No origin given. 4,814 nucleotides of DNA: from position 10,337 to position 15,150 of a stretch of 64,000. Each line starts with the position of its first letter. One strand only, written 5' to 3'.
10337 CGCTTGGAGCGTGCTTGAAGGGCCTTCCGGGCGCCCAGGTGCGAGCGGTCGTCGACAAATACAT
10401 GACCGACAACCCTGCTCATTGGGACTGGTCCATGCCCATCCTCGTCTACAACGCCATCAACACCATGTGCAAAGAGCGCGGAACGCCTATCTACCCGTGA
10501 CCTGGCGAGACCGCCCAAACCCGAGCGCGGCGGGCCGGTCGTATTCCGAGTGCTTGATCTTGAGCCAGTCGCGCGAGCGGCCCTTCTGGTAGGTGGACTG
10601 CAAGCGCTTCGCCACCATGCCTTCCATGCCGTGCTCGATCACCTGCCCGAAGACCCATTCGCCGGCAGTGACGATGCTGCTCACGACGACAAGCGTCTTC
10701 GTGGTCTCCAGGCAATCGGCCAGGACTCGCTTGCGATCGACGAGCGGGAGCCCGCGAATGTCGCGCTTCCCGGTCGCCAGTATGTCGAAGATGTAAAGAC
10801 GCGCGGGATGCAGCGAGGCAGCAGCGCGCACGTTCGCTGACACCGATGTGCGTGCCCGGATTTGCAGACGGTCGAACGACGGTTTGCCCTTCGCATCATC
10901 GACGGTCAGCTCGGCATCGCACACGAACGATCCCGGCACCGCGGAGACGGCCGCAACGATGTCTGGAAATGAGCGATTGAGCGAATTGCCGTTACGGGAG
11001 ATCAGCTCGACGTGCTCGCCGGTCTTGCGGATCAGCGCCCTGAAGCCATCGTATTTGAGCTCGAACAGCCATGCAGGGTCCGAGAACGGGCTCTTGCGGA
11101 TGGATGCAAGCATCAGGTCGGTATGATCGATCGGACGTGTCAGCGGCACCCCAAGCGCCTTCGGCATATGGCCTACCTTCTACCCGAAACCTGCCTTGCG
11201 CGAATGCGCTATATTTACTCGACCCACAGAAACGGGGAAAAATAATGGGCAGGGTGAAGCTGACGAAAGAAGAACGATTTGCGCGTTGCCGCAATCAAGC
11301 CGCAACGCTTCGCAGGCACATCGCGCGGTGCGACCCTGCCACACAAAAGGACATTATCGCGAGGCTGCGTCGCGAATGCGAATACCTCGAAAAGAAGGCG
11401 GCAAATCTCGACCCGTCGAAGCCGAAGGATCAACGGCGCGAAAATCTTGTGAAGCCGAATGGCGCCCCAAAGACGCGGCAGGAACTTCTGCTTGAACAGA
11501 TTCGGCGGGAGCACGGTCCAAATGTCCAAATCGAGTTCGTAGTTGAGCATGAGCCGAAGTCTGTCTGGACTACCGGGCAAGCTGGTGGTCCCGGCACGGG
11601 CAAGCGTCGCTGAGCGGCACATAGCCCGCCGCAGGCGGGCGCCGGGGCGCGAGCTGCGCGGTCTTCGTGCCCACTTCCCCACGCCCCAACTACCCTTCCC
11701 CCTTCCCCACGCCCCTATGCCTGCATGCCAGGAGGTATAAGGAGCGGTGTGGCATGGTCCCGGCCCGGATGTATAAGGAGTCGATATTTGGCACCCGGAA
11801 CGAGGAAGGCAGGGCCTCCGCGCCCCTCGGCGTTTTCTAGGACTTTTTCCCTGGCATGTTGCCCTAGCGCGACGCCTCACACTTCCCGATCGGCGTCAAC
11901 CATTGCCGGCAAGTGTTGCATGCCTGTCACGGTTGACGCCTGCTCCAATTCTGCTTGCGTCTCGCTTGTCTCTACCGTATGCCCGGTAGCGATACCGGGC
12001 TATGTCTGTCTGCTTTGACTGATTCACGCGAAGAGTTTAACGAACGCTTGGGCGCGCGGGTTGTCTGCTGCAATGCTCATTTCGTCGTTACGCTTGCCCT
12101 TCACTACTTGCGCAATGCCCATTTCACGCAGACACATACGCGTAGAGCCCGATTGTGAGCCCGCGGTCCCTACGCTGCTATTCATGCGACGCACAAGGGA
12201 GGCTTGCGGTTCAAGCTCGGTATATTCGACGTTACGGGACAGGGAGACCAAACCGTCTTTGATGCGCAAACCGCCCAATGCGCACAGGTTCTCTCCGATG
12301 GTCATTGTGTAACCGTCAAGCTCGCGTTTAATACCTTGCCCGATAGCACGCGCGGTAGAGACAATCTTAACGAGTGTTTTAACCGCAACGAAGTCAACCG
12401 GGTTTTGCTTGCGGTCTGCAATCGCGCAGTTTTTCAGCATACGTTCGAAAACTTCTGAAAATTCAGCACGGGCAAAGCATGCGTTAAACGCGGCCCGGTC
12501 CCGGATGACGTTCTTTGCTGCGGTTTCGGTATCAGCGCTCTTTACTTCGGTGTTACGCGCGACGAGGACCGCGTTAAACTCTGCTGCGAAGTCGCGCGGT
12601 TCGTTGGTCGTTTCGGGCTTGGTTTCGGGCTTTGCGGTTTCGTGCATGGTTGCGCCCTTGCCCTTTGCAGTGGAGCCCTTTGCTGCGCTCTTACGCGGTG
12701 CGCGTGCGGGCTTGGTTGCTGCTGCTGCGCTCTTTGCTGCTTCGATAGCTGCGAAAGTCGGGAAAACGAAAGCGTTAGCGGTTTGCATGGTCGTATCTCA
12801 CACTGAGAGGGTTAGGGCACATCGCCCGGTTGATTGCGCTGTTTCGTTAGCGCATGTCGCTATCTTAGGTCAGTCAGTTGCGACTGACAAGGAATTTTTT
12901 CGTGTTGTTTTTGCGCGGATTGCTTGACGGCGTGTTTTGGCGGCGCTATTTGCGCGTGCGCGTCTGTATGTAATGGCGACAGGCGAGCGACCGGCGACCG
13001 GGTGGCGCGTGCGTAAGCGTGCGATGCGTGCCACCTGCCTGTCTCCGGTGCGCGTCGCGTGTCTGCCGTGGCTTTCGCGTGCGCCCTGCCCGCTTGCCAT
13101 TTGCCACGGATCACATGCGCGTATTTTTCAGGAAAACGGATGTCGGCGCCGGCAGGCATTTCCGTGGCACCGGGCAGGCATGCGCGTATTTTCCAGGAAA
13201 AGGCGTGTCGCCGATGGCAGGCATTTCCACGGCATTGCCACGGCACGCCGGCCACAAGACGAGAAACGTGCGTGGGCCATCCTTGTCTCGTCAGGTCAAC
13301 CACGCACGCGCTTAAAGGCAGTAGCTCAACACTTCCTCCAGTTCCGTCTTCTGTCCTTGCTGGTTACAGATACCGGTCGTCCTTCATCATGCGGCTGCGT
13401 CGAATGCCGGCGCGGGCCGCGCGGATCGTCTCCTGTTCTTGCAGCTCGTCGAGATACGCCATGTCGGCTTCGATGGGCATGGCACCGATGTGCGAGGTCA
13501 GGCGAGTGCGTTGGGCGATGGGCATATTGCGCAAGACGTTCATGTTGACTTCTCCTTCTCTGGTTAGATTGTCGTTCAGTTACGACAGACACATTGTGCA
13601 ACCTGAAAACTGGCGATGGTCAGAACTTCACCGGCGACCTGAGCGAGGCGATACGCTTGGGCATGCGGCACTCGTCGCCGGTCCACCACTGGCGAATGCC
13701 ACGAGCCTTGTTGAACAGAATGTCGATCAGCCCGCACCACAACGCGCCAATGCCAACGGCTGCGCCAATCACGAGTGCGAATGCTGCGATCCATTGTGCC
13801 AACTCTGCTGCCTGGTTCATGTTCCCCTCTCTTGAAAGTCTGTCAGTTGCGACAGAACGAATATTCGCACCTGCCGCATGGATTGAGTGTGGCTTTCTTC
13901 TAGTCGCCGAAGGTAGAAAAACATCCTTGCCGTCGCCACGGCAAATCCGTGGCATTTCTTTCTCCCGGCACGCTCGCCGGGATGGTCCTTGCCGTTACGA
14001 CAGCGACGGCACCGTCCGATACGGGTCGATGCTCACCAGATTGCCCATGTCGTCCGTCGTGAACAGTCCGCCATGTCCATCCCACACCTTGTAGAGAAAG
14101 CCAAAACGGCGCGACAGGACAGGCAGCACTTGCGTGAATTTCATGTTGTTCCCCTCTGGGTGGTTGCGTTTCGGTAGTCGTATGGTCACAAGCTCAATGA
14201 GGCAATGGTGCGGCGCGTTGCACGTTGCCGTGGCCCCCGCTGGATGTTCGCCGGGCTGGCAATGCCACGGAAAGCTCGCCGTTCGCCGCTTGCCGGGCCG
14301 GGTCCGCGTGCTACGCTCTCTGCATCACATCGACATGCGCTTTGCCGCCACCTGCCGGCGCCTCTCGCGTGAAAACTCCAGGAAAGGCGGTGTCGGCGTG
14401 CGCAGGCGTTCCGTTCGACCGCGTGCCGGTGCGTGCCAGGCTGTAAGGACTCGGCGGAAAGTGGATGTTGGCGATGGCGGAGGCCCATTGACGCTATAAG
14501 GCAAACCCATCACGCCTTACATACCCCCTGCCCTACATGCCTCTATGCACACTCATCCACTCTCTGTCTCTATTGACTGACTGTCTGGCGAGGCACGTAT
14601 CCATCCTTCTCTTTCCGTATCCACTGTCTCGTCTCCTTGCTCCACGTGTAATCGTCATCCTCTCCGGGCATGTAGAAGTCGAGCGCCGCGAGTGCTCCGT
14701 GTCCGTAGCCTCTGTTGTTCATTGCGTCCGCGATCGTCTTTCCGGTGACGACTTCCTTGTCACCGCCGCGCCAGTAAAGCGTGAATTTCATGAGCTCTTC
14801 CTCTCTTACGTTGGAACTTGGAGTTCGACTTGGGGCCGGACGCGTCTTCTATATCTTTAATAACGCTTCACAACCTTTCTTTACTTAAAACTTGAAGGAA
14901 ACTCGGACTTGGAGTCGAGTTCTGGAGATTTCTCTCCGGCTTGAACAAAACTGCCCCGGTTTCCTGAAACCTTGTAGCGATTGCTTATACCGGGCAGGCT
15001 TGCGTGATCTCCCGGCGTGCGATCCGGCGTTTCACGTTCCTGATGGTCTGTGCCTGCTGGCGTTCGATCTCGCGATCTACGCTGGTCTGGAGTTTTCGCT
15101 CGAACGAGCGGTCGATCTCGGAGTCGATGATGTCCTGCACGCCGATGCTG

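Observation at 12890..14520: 1.6 kb gene-poor region with four iteron-like about 35 bp direct repeats and multiple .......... boxes; candidate replication origin or regulatory hub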

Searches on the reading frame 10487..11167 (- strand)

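Call 7: search_protein_families(library=pfam, proteins=[window:10487-11167:-], max_evalue=0.1)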
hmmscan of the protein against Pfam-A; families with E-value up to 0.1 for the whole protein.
window:10487-11167:- (226 aa): 2 families
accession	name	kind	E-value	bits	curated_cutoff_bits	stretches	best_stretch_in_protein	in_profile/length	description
PF01068.26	DNA_ligase_A_M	-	2.5e-32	112.7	26.2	1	28-205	17-204/204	ATP dependent DNA ligase domain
PF09414.15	RNA_ligase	-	0.011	16.4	27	1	33-205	3-171/171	RNA ligase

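Call 8: search_protein_families(library=phrogs, proteins=[window:10487-11167:-], max_evalue=0.1)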
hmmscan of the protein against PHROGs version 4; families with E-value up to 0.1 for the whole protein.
window:10487-11167:- (226 aa): 2 families
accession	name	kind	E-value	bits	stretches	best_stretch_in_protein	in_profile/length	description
phrog_114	-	DNA, RNA and nucleotide metabolism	8e-26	91.8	1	19-207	224-419/634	ATP-dependent DNA ligase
phrog_1596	-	unknown function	0.053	14.8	0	164-200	26-62/114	-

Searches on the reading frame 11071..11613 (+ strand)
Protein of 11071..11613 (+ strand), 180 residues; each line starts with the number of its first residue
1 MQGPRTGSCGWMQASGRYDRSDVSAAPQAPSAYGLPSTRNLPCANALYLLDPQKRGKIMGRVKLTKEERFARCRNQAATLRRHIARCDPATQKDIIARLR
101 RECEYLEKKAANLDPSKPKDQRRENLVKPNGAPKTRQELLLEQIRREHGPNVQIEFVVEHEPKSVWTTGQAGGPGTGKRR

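Call 7: search_protein_families(library=pfam, proteins=[window:11071-11613:+], max_evalue=0.1)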
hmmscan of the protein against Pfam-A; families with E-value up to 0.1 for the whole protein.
window:11071-11613:+ (180 aa): 1 family
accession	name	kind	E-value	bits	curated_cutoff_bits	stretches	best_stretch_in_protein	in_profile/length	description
PF04102.17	SlyX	-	0.089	13.9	30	0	91-124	28-61/67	SlyX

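Call 8: search_protein_families(library=phrogs, proteins=[window:11071-11613:+], max_evalue=0.1)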
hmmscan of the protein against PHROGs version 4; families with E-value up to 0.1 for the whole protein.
window:11071-11613:+ (180 aa): 0 families

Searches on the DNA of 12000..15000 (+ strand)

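Call 6: search_dna_similar(query=window:12000-15000:+, collection=phages, mode=distant)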
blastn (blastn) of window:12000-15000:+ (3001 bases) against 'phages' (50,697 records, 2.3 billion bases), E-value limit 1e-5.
No match.

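Call 109: search_rna_families(source=window, start=12700, end=14700, threshold=evalue, max_evalue=1)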
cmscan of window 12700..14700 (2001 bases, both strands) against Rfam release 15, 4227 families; matches with E-value up to 1: 0.
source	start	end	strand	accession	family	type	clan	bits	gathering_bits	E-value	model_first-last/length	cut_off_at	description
